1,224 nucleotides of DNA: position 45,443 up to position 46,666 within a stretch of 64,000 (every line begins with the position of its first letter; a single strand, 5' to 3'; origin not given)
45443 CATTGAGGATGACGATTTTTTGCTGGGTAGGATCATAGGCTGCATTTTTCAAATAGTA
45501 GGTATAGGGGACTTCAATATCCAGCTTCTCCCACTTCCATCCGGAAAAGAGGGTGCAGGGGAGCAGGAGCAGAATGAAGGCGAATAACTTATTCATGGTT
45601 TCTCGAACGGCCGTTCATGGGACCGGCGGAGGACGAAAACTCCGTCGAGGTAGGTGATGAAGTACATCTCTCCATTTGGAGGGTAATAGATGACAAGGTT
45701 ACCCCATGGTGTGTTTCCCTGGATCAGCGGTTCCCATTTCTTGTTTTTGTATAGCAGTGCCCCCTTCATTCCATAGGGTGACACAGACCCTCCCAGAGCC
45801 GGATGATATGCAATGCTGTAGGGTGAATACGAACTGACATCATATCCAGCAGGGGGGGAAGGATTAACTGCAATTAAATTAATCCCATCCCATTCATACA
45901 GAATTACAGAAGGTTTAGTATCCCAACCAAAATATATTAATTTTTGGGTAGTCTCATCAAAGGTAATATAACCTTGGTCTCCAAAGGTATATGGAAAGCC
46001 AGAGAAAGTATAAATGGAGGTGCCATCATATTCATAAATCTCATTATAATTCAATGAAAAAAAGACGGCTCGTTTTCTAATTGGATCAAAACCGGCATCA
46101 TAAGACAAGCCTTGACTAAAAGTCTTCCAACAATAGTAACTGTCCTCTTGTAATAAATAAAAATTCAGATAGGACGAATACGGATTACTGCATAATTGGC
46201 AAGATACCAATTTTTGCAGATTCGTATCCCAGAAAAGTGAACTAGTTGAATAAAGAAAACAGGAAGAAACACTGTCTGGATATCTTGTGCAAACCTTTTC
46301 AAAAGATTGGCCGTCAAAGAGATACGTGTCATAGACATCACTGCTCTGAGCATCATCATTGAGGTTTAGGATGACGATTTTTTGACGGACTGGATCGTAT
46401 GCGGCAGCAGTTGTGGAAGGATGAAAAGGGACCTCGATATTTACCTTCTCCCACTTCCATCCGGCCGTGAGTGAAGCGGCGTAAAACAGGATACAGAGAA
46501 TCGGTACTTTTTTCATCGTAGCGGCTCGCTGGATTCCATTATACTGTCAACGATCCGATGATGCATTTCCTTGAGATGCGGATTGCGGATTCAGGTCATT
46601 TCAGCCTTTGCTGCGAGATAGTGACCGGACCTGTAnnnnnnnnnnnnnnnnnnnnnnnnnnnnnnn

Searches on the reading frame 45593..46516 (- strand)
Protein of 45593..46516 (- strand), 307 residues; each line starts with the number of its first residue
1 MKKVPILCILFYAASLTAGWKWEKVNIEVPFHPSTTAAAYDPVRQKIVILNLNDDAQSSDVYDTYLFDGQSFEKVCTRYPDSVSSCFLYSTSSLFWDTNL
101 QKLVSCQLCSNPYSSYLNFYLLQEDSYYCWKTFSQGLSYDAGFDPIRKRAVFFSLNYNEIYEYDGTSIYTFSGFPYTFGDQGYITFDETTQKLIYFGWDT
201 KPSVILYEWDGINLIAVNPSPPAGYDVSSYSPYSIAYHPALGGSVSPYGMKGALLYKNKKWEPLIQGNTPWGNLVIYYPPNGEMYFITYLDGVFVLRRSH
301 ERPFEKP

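Call 3: search_protein_families(library=pfam, proteins=[window:45593-46516:-], max_evalue=0.1)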
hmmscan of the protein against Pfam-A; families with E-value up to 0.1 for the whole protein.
window:45593-46516:- (307 aa): 0 families

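Call 4: search_protein_families(library=ncbifam, proteins=[window:45593-46516:-], max_evalue=0.1)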
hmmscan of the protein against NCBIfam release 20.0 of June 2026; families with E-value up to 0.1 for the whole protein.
window:45593-46516:- (307 aa): 0 families

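Call 9: find_homologous_proteins(query=window:45593-46516:-, max_evalue=0.001)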
Query window:45593-46516:- (307 aa): 3 proteins with E <= 0.001 among 421 candidates.
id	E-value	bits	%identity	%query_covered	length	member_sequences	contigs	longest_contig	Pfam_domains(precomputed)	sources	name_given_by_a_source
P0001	5.4e-212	721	100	100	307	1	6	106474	-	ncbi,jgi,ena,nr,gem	ncbi:MAG TPA: hypothetical protein PK014_07850 [Thermoanaerobaculia bacterium]|nr:hypothetical prote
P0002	1.2e-106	375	58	94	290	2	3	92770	-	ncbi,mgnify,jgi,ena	mgnify:CR=1 FL=1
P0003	6.7e-55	205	38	100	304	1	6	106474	-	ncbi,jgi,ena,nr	ncbi:MAG TPA: hypothetical protein PK014_07855 [Thermoanaerobaculia bacterium]|nr:hypothetical prote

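Call 11: find_encoding_contigs(protein=P0002, flank=10000, max_places=6)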
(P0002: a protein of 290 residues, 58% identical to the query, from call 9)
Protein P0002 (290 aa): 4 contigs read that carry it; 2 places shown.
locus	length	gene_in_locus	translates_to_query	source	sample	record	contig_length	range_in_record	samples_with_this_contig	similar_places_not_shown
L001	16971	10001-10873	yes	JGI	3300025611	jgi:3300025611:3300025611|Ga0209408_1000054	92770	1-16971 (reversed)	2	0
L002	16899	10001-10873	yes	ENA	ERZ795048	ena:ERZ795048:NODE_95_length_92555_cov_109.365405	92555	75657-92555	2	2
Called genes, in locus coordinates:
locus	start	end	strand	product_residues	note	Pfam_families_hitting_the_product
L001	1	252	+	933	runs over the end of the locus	PF13620:CarboxypepD_reg, PF25183:OMP_b-brl_4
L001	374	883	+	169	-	PF13801:Metal_resist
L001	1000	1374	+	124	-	-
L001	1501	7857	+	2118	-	PF01839:FG-GAP (weak), PF13517:FG-GAP_3, PF01839:FG-GAP, PF13517:FG-GAP_3 (weak), PF13517:FG-GAP_3, PF01839:FG-GAP, PF01839:FG-GAP, PF13385:Laminin_G_3, +9 more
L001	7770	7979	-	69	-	-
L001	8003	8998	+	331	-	PF00248:Aldo_ket_red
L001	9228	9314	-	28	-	-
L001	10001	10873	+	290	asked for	-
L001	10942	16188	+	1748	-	PF05345:He_PIG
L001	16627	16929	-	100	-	-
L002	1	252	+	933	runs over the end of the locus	PF13620:CarboxypepD_reg, PF25183:OMP_b-brl_4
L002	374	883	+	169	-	PF13801:Metal_resist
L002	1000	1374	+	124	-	-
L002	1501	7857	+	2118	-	PF01839:FG-GAP (weak), PF13517:FG-GAP_3, PF01839:FG-GAP, PF13517:FG-GAP_3 (weak), PF13517:FG-GAP_3, PF01839:FG-GAP, PF01839:FG-GAP, PF13385:Laminin_G_3, +9 more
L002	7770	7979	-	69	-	-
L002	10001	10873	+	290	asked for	-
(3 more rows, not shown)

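Call 29: predict_structure(alignment_id=A2)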
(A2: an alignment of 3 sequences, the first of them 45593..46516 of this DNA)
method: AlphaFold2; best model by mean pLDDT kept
length: 307 residues; sequences in the alignment: 3
mean_pLDDT: 80.0   pTM: 0.81
mean pLDDT of the five models: 80.0, 78.1, 77.7, 75.9, 70.3
residues with pLDDT >= 90: 94; 70-90: 151; 50-70: 42; < 50: 20
segments of 3 or more residues with pLDDT < 50: 1-16, 304-307
pLDDT, mean of each block of 10 residues (from residue 1): 40 52 92 84 94 71 93 90 74 85 83 64 83 71 89 81 84 81 88 83 79 84 71 83 88 88 84 89 90 87 45
secondary structure, 60 per line:
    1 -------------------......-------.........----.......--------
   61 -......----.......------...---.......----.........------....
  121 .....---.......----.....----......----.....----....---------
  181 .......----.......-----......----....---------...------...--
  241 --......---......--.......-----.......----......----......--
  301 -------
elements in order: E20-25 E36-41 E46-52 E62-67 E72-78 E85-87 E94-97 E102-110 E117-125 E129-135 E140-144 E149-154 E159-163 E168-171 E181-187 E192-198 E204-209 E214-217 E236-238 E243-248 E252-257 E260-266 E272-278 E283-288 E293-298

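Call 32: fold_search(model_id=the predicted structure, library=pdb)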
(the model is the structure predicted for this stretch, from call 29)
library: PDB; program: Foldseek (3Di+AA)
matches with E <= 10: 1268; with E <= 0.001: 428
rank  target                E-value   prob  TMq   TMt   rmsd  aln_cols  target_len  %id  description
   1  2ism_B                2.7e-07  1.00  0.53  0.49   7.5       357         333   11  Crystal structure of the putative oxidoreductase (glucose dehydrogenase) (TTHA0570) from thermus theromophilus HB8 (released 2007-11-13)
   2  3fm0                  2.7e-07  1.00  0.49  0.46   8.3       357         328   11  Crystal structure of WD40 protein Ciao1 (released 2009-02-10)
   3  2ism_A                1.2e-06  1.00  0.53  0.51   7.3       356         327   11  Crystal structure of the putative oxidoreductase (glucose dehydrogenase) (TTHA0570) from thermus theromophilus HB8 (released 2007-11-13)
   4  5nnz_A                1.8e-06  1.00  0.49  0.46   9.1       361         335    9  Crystal structure of human ODA16 (released 2017-06-07)
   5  5ndg_sR               4.3e-06  1.00  0.45  0.45   8.1       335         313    7  Crystal structure of geneticin (G418) bound to the yeast 80S ribosome (released 2017-12-13)
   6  7seu_D                5.2e-06  1.00  0.53  0.51   6.3       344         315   11  Crystal structure of E coli contaminant protein YncE co-purified with a plant protein (released 2022-04-20)
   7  8qe8_A                6.1e-06  1.00  0.47  0.40   8.3       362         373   11  Structure of the non-canonical CTLH E3 substrate receptor WDR26 bound to NMNAT1 substrate (released 2024-05-15)
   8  7w40_C                6.7e-06  1.00  0.52  0.51   5.6       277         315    9  Cryo-EM Structure of Human Gastrin Releasing Peptide Receptor in complex with the agonist Bombesin (6-14) [D-Phe6, bet (released 2023-02-22)
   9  5tdh_B                7.1e-06  1.00  0.49  0.46   5.8       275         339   11  The crystal structure of the dominant negative mutant G protein alpha(i)-1-beta-1-gamma-2 G203A/A326S (released 2016-11-09)
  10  3vgz_A                7.9e-06  1.00  0.50  0.49   8.4       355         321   11  Crystal structure of E. coli YncE (released 2011-11-16)
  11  8h6j_5E               8.3e-06  1.00  0.46  0.47   9.5       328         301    8  Cryo-EM structure of human exon-defined spliceosome in the mature pre-B state. (released 2024-05-01)
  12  8gdz_B                8.7e-06  1.00  0.45  0.42   6.7       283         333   10  CryoEM structure of beta-2-adrenergic receptor in complex with nucleotide-free Gs heterotrimer (#1 of 20) (released 2024-03-06)
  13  5y2z_B                9.2e-06  1.00  0.45  0.43   9.4       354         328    9  Crystal structure of human LGI1 EPTP-ADAM22 complex (released 2018-05-02)
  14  6ah0_K                9.7e-06  1.00  0.49  0.45   5.8       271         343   12  The Cryo-EM Structure of the Precusor of Human Pre-catalytic Spliceosome (pre-B complex) (released 2018-11-14)
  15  1erj_C                9.7e-06  1.00  0.49  0.43   8.0       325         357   11  CRYSTAL STRUCTURE OF THE C-TERMINAL WD40 DOMAIN OF TUP1 (released 2000-07-26)
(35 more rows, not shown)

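Call 36: search_protein_representatives(alignment_id=A2)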
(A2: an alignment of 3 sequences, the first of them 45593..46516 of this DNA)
Query: 3 sequences, 306 profile positions. Proteins with E-value up to 0.001 (for the whole library): 4286; up to 1e-10: 909; up to 1e-30: 13. The best 150 are listed.
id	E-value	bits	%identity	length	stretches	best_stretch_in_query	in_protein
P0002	8.5e-160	547.3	-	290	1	17-306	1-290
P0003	2.0e-155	533.0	-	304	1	1-306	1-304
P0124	7.7e-50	186.2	-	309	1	1-305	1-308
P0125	2.0e-46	175.0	-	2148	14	140-258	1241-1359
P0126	2.5e-46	174.7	-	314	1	1-306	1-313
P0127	1.1e-41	159.5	-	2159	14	124-287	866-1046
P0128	1.6e-40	155.6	-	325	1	5-305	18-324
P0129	8.3e-39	150.0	-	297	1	17-305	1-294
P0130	1.2e-36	142.9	-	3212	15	138-248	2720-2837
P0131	5.7e-35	137.4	-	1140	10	140-259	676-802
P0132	7.9e-35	136.9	-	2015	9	28-246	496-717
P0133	9.7e-34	133.3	-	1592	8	138-261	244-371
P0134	4.8e-31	124.5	-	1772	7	139-246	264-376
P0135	2.5e-30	122.1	-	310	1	9-305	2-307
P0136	1.3e-29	119.8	-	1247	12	139-219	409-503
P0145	4.8e-25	104.8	-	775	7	39-260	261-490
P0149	2.9e-24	102.2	-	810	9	176-260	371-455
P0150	7.6e-24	100.9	-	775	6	33-213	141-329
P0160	4.6e-22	95.0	-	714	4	38-218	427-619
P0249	4.0e-18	82.1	-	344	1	9-287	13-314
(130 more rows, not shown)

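Call 38: search_protein_families(library=pfam, proteins=[P0124, P0126, P0128, P0135, P0131, P0145, P0150, P0160, P0149], max_evalue=0.01)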
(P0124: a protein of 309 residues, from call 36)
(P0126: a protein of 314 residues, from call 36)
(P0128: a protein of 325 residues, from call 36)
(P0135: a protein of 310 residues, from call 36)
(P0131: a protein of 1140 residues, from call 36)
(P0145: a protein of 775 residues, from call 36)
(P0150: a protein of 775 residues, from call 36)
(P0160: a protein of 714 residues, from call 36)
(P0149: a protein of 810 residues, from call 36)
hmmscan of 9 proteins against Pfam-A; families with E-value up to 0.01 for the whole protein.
P0124 (309 aa): 0 families

P0126 (314 aa): 0 families

P0128 (325 aa): 0 families

P0135 (310 aa): 0 families

P0131 (1140 aa): 9 families
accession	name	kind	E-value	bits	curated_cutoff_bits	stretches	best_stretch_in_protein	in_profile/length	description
PF24681.1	Kelch_KLHDC2_KLHL20_DRC7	-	1.3e-181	600.6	50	8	439-646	9-221/221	KLHDC2/KLHL20/DRC7 Kelch-repeats domain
PF24981.1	Beta-prop_ATRN-LZTR1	-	3.7e-81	273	50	9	461-598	24-169/289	Attractin/LZTR1 beta-propeller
PF13415.12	Kelch_3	-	1.6e-74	245.3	22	9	178-224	3-48/48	Galactose oxidase, central domain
PF13418.12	Kelch_4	-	7.3e-47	157.5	21.6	4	875-925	1-48/49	Galactose oxidase, central domain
PF13964.12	Kelch_6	-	3.1e-26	90.9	25.3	1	826-869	2-47/50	Kelch motif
PF07646.21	Kelch_2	-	3e-17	62.1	21.3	1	881-924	5-48/48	Kelch motif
PF13948.11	DUF4215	-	3.1e-09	37.4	27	3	31-70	3-38/47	Domain of unknown function (DUF4215)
PF03089.20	RAG2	-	1.2e-05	25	21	0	820-846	81-109/339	Recombination activating protein 2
PF01344.31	Kelch_1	-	0.001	19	20.1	0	888-923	12-45/46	Kelch motif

P0145 (775 aa): 6 families
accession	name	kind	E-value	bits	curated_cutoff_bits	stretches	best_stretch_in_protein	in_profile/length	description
PF24681.1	Kelch_KLHDC2_KLHL20_DRC7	-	1.3e-57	195.1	50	4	66-198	7-144/221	KLHDC2/KLHL20/DRC7 Kelch-repeats domain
PF24981.1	Beta-prop_ATRN-LZTR1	-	2.8e-45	155.2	50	5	224-432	4-221/289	Attractin/LZTR1 beta-propeller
PF13415.12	Kelch_3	-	1.8e-36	124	22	3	121-166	3-48/48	Galactose oxidase, central domain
PF13418.12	Kelch_4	-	1.5e-28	98.9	21.6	3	157-201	1-47/49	Galactose oxidase, central domain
PF13964.12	Kelch_6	-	7.1e-18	64.4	25.3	0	158-200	2-45/50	Kelch motif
PF07646.21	Kelch_2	-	2.7e-10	40.1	21.3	0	213-245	6-40/48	Kelch motif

P0150 (775 aa): 13 families
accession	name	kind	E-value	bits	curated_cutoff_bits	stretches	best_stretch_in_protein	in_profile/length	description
PF24681.1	Kelch_KLHDC2_KLHL20_DRC7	-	2e-61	207.6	50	5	51-194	10-157/221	KLHDC2/KLHL20/DRC7 Kelch-repeats domain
PF24981.1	Beta-prop_ATRN-LZTR1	-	3.7e-40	138.5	50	4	308-514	5-225/289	Attractin/LZTR1 beta-propeller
PF13415.12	Kelch_3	-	4.1e-40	135.6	22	3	452-497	2-48/48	Galactose oxidase, central domain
PF13418.12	Kelch_4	-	4.4e-35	119.8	21.6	3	439-473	1-35/49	Galactose oxidase, central domain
PF07646.21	Kelch_2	-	8.4e-16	57.5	21.3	0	555-582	11-40/48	Kelch motif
PF13854.13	Kelch_HCF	-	3e-15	56.8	113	3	337-463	14-143/345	Host cell factor, Kelch-repeats domain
PF13964.12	Kelch_6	-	1.1e-09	38.3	25.3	0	489-525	2-31/50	Kelch motif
PF13927.12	Ig_3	-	3.3e-08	34.4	30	1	633-704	3-77/78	Immunoglobulin domain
PF07679.22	I-set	-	7.8e-08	32.7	23.7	1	633-710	2-82/90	Immunoglobulin I-set domain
PF13895.12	Ig_2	-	0.00011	22.8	27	1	640-720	8-79/79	Immunoglobulin domain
PF11763.13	DIPSY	-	0.00065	20.3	25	0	124-155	10-41/122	Cell-wall adhesin ligand-binding C-terminal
PF01344.31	Kelch_1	-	0.002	18.1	20.1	0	557-582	13-40/46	Kelch motif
PF08495.15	FIST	-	0.0074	16.6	23.2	0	453-479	116-143/189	FIST N domain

P0160 (714 aa): 7 families
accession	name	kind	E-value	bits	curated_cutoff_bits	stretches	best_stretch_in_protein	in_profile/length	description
PF24681.1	Kelch_KLHDC2_KLHL20_DRC7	-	2.6e-75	253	50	4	328-494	7-172/221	KLHDC2/KLHL20/DRC7 Kelch-repeats domain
PF24981.1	Beta-prop_ATRN-LZTR1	-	2.2e-59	201.5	50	4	48-245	27-227/289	Attractin/LZTR1 beta-propeller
PF13415.12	Kelch_3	-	2.5e-34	117.2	22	3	380-430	2-48/48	Galactose oxidase, central domain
PF13418.12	Kelch_4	-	1.5e-30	105.3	21.6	3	367-420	1-49/49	Galactose oxidase, central domain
PF07646.21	Kelch_2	-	2.9e-21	74.7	21.3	2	372-413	4-46/48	Kelch motif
PF13964.12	Kelch_6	-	5.6e-15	55.2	25.3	2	368-417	2-49/50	Kelch motif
PF01344.31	Kelch_1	-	3.4e-08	33.3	20.1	2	380-413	12-44/46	Kelch motif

P0149 (810 aa): 14 families
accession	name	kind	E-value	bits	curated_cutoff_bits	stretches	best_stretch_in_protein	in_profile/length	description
PF24681.1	Kelch_KLHDC2_KLHL20_DRC7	-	4.1e-78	262.1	50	5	385-572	9-204/221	KLHDC2/KLHL20/DRC7 Kelch-repeats domain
PF13415.12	Kelch_3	-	8.4e-59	195.1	22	9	90-134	3-48/48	Galactose oxidase, central domain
PF24981.1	Beta-prop_ATRN-LZTR1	-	2e-45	155.7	50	5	257-444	25-220/289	Attractin/LZTR1 beta-propeller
PF13418.12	Kelch_4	-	3.5e-30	104.1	21.6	2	332-356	13-38/49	Galactose oxidase, central domain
PF01344.31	Kelch_1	-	1.7e-13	50.3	20.1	0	186-216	12-44/46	Kelch motif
PF13854.13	Kelch_HCF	-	1.1e-11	45.1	113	0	420-494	181-260/345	Host cell factor, Kelch-repeats domain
PF07646.21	Kelch_2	-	1e-10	41.5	21.3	0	138-163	12-40/48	Kelch motif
PF13964.12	Kelch_6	-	1.5e-06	28.4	25.3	0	185-217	11-46/50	Kelch motif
PF03958.22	Secretin_N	-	2.9e-05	24.6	28.2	0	122-144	26-48/69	Bacterial type II/III secretion system short domain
PF15640.11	Tox-MPTase4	-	3.4e-05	24.2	25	0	374-391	49-66/132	Metallopeptidase toxin 4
PF05932.18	CesT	-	9.4e-05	23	22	0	117-144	65-92/119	Tir chaperone protein (CesT) family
PF03859.21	CG-1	-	0.00076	19.7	23.5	0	276-304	30-58/116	CG-1 domain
PF17990.7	LodA_N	-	0.00092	19.7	26.3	0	482-512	154-186/213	L-Lysine epsilon oxidase N-terminal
PF02494.22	HYR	-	0.0074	17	21.7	0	659-737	2-81/81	HYR domain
